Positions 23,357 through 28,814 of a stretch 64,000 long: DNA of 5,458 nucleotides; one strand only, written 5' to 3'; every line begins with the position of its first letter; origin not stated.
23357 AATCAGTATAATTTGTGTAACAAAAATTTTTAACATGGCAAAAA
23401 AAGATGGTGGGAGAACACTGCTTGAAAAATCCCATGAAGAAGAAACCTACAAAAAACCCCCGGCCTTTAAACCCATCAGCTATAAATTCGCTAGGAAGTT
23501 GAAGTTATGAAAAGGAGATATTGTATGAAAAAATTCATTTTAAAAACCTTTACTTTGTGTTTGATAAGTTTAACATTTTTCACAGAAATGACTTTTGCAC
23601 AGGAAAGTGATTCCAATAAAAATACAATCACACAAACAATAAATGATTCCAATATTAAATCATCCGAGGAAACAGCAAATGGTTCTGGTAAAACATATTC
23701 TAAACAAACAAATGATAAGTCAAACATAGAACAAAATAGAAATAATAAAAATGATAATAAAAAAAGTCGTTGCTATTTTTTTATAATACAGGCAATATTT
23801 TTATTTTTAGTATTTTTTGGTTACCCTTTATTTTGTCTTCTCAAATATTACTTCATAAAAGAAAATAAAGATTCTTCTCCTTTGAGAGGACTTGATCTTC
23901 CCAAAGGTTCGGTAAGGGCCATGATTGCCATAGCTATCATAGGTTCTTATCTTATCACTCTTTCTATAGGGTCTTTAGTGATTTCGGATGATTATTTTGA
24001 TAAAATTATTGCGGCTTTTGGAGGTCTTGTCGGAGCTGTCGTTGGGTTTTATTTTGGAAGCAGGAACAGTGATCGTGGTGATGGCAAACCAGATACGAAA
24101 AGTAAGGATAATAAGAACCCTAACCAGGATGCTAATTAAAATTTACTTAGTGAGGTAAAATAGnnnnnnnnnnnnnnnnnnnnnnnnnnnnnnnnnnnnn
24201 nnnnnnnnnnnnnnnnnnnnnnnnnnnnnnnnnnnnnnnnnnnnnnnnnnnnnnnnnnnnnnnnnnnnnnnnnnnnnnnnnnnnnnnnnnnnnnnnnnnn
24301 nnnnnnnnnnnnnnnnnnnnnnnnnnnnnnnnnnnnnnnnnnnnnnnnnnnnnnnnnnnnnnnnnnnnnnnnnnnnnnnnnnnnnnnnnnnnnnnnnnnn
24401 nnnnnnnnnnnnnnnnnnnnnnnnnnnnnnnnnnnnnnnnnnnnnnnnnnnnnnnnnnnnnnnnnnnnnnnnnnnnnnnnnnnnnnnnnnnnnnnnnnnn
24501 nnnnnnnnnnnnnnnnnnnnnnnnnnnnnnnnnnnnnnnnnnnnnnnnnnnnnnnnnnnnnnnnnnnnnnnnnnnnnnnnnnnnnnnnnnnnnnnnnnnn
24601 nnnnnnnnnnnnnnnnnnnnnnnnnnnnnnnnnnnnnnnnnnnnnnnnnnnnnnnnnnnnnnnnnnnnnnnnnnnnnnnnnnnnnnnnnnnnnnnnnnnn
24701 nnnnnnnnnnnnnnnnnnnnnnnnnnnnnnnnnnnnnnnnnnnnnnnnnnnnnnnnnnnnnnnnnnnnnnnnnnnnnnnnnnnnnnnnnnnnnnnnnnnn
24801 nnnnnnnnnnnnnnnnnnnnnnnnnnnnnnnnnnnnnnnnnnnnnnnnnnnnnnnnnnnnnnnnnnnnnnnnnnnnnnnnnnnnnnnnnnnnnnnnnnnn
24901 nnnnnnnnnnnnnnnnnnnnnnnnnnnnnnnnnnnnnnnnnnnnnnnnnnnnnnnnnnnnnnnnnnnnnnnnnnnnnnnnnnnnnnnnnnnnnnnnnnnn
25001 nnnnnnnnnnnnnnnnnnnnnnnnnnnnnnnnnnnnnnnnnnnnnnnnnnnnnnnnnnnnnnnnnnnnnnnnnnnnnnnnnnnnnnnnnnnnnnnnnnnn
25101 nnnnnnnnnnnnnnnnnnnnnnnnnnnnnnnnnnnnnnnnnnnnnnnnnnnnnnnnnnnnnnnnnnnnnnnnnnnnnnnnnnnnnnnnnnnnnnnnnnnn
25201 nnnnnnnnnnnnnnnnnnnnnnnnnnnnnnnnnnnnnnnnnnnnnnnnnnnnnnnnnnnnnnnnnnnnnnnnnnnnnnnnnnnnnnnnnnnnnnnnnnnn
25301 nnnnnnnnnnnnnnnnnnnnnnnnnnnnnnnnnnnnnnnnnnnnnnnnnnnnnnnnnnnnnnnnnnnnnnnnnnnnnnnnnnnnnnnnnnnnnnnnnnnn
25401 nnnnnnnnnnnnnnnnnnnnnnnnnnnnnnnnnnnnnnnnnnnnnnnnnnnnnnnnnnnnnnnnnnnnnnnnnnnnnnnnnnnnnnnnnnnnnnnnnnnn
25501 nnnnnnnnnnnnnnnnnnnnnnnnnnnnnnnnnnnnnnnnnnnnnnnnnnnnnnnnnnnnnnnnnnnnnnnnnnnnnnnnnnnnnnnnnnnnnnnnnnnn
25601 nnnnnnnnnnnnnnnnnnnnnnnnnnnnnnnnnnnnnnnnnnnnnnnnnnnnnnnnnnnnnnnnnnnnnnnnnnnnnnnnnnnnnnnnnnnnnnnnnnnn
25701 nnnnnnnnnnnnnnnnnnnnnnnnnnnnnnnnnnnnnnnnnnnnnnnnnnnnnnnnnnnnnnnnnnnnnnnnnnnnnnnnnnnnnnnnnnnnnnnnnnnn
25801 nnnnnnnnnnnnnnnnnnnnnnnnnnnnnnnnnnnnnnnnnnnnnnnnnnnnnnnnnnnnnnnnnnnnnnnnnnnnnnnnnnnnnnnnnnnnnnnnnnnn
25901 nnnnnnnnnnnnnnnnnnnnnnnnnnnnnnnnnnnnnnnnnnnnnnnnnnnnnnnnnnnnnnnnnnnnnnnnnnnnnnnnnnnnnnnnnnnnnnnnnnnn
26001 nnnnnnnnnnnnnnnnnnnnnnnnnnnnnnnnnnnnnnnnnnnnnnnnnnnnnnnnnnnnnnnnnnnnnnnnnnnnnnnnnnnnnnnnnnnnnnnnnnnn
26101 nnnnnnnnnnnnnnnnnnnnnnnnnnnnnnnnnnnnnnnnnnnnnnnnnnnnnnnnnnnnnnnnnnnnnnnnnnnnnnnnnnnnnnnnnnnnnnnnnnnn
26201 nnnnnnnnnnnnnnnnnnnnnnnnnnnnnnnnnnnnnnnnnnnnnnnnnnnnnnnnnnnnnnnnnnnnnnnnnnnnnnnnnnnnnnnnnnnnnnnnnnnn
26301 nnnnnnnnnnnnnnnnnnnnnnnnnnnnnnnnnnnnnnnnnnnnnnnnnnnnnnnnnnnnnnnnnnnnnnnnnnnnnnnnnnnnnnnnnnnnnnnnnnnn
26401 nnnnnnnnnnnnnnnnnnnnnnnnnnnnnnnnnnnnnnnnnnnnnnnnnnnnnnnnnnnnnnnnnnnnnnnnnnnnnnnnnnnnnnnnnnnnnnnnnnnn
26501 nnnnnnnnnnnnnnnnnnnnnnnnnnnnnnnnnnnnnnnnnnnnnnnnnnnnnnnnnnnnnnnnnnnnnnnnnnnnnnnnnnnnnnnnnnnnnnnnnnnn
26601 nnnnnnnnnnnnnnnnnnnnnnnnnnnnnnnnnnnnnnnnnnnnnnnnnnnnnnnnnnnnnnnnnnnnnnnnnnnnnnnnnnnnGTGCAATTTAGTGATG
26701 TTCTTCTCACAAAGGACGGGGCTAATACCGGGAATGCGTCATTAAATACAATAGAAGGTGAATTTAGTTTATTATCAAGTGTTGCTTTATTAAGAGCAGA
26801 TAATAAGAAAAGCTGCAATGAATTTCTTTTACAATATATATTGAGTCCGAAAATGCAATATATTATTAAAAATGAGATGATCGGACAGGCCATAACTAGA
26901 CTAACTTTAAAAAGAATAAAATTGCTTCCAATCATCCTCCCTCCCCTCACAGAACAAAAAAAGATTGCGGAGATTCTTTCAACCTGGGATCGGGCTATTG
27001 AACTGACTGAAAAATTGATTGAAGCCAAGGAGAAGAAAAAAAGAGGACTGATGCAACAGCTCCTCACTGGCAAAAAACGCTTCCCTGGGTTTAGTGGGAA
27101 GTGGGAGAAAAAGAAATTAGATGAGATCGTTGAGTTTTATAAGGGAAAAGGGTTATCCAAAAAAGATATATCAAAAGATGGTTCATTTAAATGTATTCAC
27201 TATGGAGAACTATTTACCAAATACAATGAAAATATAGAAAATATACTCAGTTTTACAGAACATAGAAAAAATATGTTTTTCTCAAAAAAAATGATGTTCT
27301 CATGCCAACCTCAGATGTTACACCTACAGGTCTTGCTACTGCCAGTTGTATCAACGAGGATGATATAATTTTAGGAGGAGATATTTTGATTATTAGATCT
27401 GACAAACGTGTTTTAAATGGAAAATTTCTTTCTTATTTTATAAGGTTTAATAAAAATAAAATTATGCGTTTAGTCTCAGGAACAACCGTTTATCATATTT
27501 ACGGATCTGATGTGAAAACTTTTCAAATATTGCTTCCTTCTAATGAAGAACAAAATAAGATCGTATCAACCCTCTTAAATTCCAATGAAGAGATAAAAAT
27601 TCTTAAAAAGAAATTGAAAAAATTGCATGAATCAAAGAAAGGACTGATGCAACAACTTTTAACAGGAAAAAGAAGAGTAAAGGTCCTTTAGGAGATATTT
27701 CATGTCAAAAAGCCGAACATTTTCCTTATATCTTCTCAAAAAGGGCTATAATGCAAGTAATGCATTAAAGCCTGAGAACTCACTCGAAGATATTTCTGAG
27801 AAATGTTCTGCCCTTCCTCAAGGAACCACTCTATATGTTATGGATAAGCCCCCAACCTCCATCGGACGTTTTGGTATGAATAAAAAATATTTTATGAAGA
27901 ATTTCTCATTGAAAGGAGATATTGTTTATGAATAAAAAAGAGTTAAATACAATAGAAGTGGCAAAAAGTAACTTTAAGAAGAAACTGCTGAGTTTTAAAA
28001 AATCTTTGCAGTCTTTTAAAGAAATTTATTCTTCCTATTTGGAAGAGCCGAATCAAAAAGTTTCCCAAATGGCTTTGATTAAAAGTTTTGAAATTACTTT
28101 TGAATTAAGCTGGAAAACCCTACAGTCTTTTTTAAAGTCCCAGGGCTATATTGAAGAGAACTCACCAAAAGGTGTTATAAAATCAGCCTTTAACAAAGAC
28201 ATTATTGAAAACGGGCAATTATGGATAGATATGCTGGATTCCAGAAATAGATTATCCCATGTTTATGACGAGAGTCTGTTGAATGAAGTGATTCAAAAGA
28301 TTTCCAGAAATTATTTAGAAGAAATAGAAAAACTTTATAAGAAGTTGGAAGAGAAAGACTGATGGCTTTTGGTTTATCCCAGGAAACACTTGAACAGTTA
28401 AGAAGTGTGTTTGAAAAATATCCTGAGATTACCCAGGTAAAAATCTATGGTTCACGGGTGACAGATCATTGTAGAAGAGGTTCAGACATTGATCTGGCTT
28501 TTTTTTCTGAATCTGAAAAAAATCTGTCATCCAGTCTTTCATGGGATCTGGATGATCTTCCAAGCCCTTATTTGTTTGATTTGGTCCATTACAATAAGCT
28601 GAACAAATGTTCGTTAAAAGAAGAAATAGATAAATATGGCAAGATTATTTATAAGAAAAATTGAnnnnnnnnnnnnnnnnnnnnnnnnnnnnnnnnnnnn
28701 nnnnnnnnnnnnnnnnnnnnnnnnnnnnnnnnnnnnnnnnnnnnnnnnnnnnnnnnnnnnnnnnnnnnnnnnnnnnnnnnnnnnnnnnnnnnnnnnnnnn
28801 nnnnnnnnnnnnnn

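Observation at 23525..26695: Membrane protein plus SIR2-STAND protein wedged into the R-M locus: candidate two-gene antiviral module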

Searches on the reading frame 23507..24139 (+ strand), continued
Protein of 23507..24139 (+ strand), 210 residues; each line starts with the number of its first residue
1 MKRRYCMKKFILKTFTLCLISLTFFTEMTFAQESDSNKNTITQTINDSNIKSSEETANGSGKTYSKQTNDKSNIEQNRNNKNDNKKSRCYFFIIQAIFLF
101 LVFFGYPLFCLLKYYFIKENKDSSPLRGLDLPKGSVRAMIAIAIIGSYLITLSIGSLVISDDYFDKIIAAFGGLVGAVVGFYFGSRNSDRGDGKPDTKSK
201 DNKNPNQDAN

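Call 68: search_protein_families(library=pfam, proteins=[L088:1292-2212:+, L088:2829-4028:+, L096:5047-6048:+, L096:7441-9675:+, L096:9676-10377:+, L093:7271-8422:-, L093:5482-6300:-, L094:3606-4691:-, L094:5254-6285:-, L104:2961-4355:+], max_evalue=0.001)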
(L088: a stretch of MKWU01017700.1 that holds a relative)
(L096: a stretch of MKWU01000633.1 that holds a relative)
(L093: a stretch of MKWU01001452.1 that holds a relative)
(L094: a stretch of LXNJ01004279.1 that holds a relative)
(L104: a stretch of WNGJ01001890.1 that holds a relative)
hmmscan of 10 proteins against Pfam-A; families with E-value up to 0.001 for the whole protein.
L088:1292-2212:+ (306 aa): 0 families

L088:2829-4028:+ (399 aa): 1 family
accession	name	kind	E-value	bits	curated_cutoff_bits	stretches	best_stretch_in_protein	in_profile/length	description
PF20551.3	DUF6765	-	4.5e-90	303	26.6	1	31-390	1-325/325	Family of unknown function (DUF6765)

L096:5047-6048:+ (333 aa): 12 families
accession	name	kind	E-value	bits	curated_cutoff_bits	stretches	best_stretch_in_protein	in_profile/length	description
PF05496.18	RuvB_N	-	3.4e-75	251.6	27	1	6-165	1-159/159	Holliday junction DNA helicase RuvB P-loop domain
PF17864.7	AAA_lid_4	-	9.1e-24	83.5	27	1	168-241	1-74/74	RuvB AAA lid domain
PF05491.19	RuvB_C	-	5.3e-23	81.2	24.7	1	243-312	2-71/72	RuvB C-terminal winged helix domain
PF00004.35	AAA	-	1.3e-21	77.9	21.2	1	41-166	1-130/131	ATPase family associated with various cellular activities (AAA)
PF07728.20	AAA_5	-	4.7e-08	33.6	22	1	40-149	1-125/139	AAA domain (dynein-related subfamily)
PF13191.12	AAA_16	-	6e-05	24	32.6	1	15-72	3-59/167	AAA ATPase domain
PF06068.19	TIP49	-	0.00026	20.7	23.8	0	13-69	25-81/347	TIP49 P-loop domain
PF13401.12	AAA_22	-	0.00032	21.5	27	0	40-62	7-29/130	AAA domain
PF07726.17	AAA_3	-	0.00063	20.1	27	0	40-81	1-42/131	ATPase family associated with various cellular activities (AAA)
PF01078.27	Mg_chelatase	-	0.00065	19.6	20.3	0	39-59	23-43/207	Magnesium chelatase, subunit ChlI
PF20720.3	nSTAND3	-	0.00076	19.7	27.2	0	37-68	16-48/155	Novel STAND NTPase 3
PF14532.12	Sigma54_activ_2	-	0.00089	20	25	0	15-115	1-94/138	Sigma-54 interaction domain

L096:7441-9675:+ (744 aa): 8 families
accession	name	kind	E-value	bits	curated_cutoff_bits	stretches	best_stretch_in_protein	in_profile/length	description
PF22590.2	Cas3-like_C_2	-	3.4e-13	50.2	27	1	457-553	2-104/106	CRISPR-associated nuclease/helicase Cas3, C-terminal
PF00270.35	DEAD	-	6.3e-13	49.2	26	1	247-400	19-161/167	DEAD/DEAH box helicase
PF04851.21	ResIII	-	9.7e-09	35.8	22.5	1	228-371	9-139/164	Type III restriction enzyme, res subunit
PF01966.28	HD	-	2.5e-07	31.4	22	1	25-113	2-89/116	HD domain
PF13401.12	AAA_22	-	4.7e-07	30.6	27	1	242-395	5-121/130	AAA domain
PF18019.7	Cas3_HD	-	4.7e-07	30.5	23.1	1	51-137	60-156/207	Cas3, HD domain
PF00271.37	Helicase_C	-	3.3e-06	27.7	23.5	1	446-553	4-109/110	Helicase conserved C-terminal domain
PF13191.12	AAA_16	-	0.0004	21.4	32.6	0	228-387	10-158/167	AAA ATPase domain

L096:9676-10377:+ (233 aa): 1 family
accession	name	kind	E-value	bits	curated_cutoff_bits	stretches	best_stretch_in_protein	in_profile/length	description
PF09704.15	Cas_Cas5d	-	5.1e-28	99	23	1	9-157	4-159/217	CRISPR-associated protein (Cas_Cas5)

L093:7271-8422:- (383 aa): 4 families
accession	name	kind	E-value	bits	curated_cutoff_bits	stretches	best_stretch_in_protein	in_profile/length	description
PF00589.27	Phage_integrase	-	2.7e-22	79.8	27.1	1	212-362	15-171/172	Phage integrase family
PF22022.2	Phage_int_M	-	4.1e-08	33.8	27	1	102-190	6-95/96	Phage integrase central domain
PF14659.12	Phage_int_SAM_3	-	3.1e-06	27.8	22.6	1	101-150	6-55/58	Phage integrase, N-terminal SAM-like domain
PF13356.12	Arm-DNA-bind_3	-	2.4e-05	24.8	27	1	7-74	1-63/83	Arm DNA-binding domain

L093:5482-6300:- (272 aa): 0 families

L094:3606-4691:- (361 aa): 0 families

L094:5254-6285:- (343 aa): 0 families

L104:2961-4355:+ (464 aa): 4 families
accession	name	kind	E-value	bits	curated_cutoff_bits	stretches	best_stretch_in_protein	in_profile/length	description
PF00535.33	Glycos_transf_2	-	4.2e-25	89.1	23.3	1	28-165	1-135/168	Glycosyl transferase family 2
PF13641.12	Glyco_tranf_2_3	-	5.6e-17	63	27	1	27-154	3-131/230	Glycosyltransferase like family 2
PF13632.12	Glyco_trans_2_3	-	1.8e-05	25.1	27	1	150-267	68-170/198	Glycosyl transferase family group 2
PF13506.12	Glyco_transf_21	-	0.00064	19.7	21.7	0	87-172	6-93/174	Glycosyl transferase family 21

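Call 72: find_related_loci(query=A2, collection=viral_contigs, flank=6000)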
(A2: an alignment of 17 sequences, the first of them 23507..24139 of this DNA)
Query A2 (210 aa) in viral_contigs; peptide patterns used: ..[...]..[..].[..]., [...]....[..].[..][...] (x = any residue, [..] = any of these).
15 stretches matched a pattern; 1 encode a relative of the query (tblastn E <= 1e-3); 1 distinct loci.
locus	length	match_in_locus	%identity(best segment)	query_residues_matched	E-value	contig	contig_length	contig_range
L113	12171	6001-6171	45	126-187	2e-8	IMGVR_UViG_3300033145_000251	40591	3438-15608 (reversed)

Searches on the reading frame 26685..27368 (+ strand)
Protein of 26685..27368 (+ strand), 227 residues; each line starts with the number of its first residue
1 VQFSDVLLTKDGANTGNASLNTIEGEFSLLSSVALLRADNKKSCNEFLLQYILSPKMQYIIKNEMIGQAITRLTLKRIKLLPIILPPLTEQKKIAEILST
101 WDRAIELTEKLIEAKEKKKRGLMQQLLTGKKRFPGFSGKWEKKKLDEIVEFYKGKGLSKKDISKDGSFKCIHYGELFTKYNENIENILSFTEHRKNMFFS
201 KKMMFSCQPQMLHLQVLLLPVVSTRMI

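Call 6: search_protein_families(library=pfam, proteins=[window:26685-27368:+], max_evalue=0.01)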
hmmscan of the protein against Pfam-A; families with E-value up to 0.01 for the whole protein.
window:26685-27368:+ (227 aa): 2 families
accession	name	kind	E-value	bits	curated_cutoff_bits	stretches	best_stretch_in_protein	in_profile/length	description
PF01420.25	Methylase_S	-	4.1e-19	69.9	22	1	5-113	61-164/168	Type I restriction modification DNA specificity domain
PF16025.10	CaM_bind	-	0.0017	19.1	27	0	84-120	15-51/78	Calcium-dependent calmodulin binding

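Call 9: search_protein_families(library=ncbifam, proteins=[window:26685-27368:+], max_evalue=0.01)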
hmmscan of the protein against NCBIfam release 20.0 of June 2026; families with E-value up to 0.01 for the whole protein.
window:26685-27368:+ (227 aa): 3 families
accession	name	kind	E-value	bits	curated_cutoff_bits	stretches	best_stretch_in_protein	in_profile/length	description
NF007278.0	PRK09737.1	equivalog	7.9e-08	31.5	662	1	21-161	95-242/461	type I restriction-modification system specificity subunit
NF047740.1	antiphage_MADS5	equivalog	0.0032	16.3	400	1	16-100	353-437/461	methylation-associated defense system restriction endonuclease subunit S MAD5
TIGR01254.1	sfuA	subfamily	0.0046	16.3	93.4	1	8-67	208-265/306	thiamine ABC transporter substrate-binding protein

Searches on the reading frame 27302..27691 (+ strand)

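Call 6: search_protein_families(library=pfam, proteins=[window:27302-27691:+], max_evalue=0.01)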
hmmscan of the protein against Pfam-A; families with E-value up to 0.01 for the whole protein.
window:27302-27691:+ (129 aa): 1 family
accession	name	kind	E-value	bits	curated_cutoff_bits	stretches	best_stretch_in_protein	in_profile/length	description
PF01420.25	Methylase_S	-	7.3e-09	36.5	22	1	27-108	85-166/168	Type I restriction modification DNA specificity domain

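Call 9: search_protein_families(library=ncbifam, proteins=[window:27302-27691:+], max_evalue=0.01)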
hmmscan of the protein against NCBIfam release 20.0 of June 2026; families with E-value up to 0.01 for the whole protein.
window:27302-27691:+ (129 aa): 1 family
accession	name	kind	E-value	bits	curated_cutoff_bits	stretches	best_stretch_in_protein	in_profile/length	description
NF007278.0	PRK09737.1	equivalog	0.0018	17.1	662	1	35-89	323-380/461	type I restriction-modification system specificity subunit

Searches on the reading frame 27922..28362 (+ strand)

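Call 6: search_protein_families(library=pfam, proteins=[window:27922-28362:+], max_evalue=0.01)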
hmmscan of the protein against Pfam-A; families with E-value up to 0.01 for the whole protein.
window:27922-28362:+ (146 aa): 2 families
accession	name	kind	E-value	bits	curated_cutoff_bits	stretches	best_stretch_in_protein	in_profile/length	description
PF08780.16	NTase_sub_bind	-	6.9e-35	120.2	31.8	1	21-144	2-126/126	Nucleotidyltransferase substrate binding protein like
PF01934.22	HepT-like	-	5.9e-05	23.2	23.5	1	44-140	22-118/120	Ribonuclease HepT-like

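Call 8: search_protein_families(library=padloc, proteins=[window:27922-28362:+], max_evalue=0.01)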
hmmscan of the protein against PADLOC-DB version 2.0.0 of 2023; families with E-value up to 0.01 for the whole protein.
window:27922-28362:+ (146 aa): 0 families

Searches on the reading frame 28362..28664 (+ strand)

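Call 6: search_protein_families(library=pfam, proteins=[window:28362-28664:+], max_evalue=0.01)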
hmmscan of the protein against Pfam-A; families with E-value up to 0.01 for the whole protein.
window:28362-28664:+ (100 aa): 3 families
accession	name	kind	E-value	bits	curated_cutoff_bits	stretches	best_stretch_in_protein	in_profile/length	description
PF18765.7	Polbeta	-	2.5e-15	56.9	26.9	1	11-100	1-91/93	Polymerase beta, Nucleotidyltransferase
PF01909.29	NTP_transf_2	-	3.1e-06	27.9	21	1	12-93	3-90/93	Nucleotidyltransferase domain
PF22600.2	MTPAP-like_central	-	4.4e-05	24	27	1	7-55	23-70/139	Poly(A) RNA polymerase, mitochondrial-like, central palm domain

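Call 8: search_protein_families(library=padloc, proteins=[window:28362-28664:+], max_evalue=0.01)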
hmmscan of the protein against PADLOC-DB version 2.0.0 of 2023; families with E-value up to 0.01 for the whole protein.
window:28362-28664:+ (100 aa): 6 families
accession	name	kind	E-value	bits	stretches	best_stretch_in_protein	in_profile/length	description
PDLC04907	PDC-S09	-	1.2e-05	23.4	1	8-66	12-70/114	-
PDLC04906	PDC-S09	-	2.2e-05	22.7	1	9-91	10-93/98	-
PDLC04902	PDC-S09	-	0.00016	19.9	1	7-66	6-67/97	-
PDLC04904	PDC-S09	-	0.00033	18.8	1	7-58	10-60/104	-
PDLC04905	PDC-S09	-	0.00035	18.9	1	8-97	7-99/101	-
PDLC04903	PDC-S09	-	0.0042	15.4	1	10-48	15-51/108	-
